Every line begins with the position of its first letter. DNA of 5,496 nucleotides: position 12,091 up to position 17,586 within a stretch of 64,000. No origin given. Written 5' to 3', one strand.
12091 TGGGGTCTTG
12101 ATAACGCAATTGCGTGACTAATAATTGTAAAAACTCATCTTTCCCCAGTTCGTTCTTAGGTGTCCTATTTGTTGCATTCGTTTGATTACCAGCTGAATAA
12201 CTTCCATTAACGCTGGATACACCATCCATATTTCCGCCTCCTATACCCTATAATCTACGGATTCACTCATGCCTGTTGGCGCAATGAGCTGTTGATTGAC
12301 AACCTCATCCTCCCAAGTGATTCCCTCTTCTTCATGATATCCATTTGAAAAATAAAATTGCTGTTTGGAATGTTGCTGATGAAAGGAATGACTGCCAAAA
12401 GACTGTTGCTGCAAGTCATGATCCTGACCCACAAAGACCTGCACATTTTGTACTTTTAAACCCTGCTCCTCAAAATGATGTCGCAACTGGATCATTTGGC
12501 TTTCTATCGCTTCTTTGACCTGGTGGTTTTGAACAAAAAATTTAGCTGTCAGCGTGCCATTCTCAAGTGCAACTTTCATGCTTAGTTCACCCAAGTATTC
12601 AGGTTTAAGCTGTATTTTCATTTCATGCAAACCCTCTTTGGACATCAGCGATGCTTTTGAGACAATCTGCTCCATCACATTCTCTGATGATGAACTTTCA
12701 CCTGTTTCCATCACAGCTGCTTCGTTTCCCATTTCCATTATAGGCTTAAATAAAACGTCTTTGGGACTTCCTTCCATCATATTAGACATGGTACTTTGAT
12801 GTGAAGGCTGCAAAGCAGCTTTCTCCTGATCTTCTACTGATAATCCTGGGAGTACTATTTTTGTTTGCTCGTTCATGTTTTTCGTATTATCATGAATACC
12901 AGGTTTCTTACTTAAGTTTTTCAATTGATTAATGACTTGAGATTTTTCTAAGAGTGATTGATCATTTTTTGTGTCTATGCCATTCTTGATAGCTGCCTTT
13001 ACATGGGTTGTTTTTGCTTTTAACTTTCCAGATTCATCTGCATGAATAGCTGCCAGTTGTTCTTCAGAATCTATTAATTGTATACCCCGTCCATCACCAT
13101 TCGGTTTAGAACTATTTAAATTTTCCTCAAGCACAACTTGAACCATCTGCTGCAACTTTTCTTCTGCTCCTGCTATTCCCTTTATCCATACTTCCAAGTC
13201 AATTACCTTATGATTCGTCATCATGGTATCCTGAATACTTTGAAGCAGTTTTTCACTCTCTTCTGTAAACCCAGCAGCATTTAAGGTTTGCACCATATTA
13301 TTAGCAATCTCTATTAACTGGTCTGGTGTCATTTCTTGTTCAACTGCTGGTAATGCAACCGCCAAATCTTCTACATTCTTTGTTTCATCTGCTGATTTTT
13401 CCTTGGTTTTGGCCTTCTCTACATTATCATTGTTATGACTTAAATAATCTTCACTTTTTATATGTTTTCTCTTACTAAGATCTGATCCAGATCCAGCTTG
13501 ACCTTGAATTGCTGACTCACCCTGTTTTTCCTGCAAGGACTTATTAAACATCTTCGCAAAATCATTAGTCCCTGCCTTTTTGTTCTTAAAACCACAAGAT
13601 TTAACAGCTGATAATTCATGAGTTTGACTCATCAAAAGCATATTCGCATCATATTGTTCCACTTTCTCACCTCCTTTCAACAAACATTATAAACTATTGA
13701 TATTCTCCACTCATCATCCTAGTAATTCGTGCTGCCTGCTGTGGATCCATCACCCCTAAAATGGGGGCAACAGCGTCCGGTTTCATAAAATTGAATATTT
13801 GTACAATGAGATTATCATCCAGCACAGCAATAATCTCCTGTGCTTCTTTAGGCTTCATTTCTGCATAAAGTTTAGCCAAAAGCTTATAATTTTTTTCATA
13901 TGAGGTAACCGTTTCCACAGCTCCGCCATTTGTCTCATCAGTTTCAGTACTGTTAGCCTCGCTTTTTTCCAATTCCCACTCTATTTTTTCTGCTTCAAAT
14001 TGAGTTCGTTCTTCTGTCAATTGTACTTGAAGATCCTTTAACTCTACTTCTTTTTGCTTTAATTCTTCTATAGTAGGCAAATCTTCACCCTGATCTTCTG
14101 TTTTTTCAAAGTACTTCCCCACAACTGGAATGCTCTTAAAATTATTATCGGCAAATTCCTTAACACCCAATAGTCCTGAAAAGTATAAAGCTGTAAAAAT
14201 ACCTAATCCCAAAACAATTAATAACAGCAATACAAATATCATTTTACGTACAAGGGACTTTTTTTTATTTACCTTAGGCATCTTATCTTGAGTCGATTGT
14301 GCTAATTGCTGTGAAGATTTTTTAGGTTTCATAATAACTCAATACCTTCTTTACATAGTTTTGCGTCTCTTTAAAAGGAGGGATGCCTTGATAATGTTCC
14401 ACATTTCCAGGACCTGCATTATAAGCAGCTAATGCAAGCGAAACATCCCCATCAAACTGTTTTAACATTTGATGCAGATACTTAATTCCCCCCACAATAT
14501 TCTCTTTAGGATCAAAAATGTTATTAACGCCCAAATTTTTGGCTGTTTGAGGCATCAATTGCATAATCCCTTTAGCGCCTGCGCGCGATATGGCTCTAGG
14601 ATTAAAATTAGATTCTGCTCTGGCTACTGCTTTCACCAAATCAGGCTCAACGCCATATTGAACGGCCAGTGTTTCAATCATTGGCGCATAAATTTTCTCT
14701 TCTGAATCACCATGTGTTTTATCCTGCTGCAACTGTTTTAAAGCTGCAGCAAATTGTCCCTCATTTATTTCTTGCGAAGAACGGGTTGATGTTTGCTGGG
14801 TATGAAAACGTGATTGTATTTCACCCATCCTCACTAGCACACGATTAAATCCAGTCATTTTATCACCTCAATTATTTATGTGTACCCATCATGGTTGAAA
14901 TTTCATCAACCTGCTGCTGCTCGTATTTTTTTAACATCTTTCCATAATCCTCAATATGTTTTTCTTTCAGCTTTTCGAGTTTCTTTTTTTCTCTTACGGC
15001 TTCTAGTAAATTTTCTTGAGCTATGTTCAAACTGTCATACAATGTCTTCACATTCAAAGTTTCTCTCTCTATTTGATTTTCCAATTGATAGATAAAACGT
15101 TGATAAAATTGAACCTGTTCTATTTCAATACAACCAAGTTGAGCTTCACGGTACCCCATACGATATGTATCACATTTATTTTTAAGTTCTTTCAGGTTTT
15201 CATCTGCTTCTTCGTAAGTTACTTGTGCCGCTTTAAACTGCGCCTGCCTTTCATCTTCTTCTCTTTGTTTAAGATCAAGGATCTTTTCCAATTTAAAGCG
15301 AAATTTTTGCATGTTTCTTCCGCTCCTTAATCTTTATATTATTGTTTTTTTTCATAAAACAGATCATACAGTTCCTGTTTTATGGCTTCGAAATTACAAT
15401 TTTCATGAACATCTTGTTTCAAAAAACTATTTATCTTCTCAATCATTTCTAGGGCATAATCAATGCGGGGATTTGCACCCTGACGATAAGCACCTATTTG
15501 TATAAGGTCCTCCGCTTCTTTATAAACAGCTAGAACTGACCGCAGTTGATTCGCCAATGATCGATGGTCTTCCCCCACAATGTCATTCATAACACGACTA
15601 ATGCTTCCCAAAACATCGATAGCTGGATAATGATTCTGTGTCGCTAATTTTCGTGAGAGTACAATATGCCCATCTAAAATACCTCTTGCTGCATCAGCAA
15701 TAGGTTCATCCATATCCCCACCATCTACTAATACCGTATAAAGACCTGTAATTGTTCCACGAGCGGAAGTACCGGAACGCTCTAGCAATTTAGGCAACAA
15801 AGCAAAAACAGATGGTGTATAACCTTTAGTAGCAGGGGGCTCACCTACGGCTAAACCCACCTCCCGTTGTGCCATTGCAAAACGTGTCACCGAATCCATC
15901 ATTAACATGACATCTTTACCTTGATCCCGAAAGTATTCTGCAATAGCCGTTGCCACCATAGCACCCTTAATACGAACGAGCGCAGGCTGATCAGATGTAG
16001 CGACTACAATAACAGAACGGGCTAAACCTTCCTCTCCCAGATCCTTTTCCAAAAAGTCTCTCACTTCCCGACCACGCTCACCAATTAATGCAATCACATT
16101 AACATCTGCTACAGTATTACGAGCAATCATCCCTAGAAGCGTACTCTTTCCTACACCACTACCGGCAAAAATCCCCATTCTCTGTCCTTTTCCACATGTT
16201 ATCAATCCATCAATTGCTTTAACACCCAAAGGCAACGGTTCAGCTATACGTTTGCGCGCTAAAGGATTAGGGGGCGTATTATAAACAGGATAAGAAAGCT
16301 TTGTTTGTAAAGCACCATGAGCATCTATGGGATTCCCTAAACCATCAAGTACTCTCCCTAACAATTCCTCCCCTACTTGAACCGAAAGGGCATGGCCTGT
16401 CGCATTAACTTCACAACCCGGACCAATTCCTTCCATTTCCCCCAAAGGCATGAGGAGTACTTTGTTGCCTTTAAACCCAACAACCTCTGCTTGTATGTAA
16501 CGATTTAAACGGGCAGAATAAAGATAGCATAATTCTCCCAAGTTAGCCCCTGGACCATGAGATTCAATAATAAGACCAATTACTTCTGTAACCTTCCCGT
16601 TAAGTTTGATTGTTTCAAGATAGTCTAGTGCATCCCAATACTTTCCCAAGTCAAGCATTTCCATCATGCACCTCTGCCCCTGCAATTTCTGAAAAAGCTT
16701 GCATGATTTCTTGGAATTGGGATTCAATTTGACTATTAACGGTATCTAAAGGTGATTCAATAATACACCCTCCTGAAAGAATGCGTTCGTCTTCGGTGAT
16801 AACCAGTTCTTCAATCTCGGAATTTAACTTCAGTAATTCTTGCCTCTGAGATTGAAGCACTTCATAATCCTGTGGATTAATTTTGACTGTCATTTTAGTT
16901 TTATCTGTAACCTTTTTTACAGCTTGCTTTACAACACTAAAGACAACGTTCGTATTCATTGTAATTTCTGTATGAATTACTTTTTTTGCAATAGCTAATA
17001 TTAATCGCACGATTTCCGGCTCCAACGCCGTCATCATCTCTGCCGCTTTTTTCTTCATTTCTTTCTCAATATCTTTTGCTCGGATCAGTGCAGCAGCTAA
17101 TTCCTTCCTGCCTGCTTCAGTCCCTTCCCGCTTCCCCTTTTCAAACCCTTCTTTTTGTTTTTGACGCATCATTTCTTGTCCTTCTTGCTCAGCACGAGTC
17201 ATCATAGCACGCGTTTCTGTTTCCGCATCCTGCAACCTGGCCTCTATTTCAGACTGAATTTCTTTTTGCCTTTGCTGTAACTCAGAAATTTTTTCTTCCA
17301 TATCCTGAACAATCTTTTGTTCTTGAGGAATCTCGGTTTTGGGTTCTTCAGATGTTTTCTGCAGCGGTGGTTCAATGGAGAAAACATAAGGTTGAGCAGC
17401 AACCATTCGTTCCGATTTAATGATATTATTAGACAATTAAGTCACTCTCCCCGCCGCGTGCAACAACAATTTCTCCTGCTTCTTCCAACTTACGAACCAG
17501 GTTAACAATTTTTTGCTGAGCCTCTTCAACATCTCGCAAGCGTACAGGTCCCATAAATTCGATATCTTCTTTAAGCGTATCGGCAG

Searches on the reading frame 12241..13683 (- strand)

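Call 53: search_protein_families(library=pfam, proteins=[window:12241-13683:-], max_evalue=0.00001)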
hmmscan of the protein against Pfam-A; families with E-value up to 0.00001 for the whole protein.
window:12241-13683:- (480 aa): 1 family
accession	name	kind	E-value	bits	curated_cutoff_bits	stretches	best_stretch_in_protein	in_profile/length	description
PF02120.21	Flg_hook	-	1.7e-19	69.9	29.8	1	343-422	3-82/85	Flagellar hook-length control protein FliK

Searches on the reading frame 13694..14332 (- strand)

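Call 53: search_protein_families(library=pfam, proteins=[window:13694-14332:-], max_evalue=0.00001)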
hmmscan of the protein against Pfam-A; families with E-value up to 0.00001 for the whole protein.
window:13694-14332:- (212 aa): 1 family
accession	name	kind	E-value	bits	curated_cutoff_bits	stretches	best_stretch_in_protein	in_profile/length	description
PF03448.22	MgtE_N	-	1.8e-06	28.9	25.9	1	153-207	43-97/102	MgtE intracellular N domain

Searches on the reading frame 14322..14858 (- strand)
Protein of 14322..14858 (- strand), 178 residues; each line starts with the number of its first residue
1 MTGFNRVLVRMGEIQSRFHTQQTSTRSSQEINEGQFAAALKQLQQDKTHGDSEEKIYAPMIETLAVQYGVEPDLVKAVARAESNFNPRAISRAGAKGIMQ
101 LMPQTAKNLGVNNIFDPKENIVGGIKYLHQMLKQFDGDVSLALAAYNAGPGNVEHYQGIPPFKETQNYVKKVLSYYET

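Call 53: search_protein_families(library=pfam, proteins=[window:14322-14858:-], max_evalue=0.00001)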
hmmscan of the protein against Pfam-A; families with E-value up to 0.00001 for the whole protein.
window:14322-14858:- (178 aa): 1 family
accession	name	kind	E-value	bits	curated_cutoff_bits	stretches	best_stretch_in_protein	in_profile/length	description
PF01464.25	SLT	-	2.2e-35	121.2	21.3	1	61-168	3-116/117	Transglycosylase SLT domain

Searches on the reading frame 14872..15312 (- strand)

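Call 53: search_protein_families(library=pfam, proteins=[window:14872-15312:-], max_evalue=0.00001)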
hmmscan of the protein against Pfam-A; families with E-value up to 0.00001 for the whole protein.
window:14872-15312:- (146 aa): 1 family
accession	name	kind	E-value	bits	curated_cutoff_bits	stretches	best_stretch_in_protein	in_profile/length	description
PF02050.21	FliJ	-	2.3e-18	67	28.4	1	21-141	2-121/123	Flagellar FliJ protein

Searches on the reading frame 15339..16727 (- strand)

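Call 53: search_protein_families(library=pfam, proteins=[window:15339-16727:-], max_evalue=0.00001)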
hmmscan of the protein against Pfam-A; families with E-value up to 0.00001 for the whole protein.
window:15339-16727:- (462 aa): 3 families
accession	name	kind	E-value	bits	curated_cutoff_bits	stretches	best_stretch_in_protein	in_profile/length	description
PF00006.31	ATP-synt_ab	-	7e-91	304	29.5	1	168-377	1-213/213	ATP synthase alpha/beta family, nucleotide-binding domain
PF18269.6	T3SS_ATPase_C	-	1.2e-26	92.7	22.7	1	385-453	2-70/72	T3SS EscN ATPase C-terminal domain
PF02874.29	ATP-synt_ab_N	-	5.4e-11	43.3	20.9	1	46-111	1-69/69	ATP synthase alpha/beta family, beta-barrel domain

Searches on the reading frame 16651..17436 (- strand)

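Call 53: search_protein_families(library=pfam, proteins=[window:16651-17436:-], max_evalue=0.00001)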
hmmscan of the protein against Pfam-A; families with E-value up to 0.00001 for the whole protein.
window:16651-17436:- (261 aa): 1 family
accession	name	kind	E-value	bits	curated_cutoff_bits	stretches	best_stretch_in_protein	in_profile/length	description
PF02108.21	FliH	-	1e-21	77.6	24.1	1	121-244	8-128/128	Flagellar assembly protein FliH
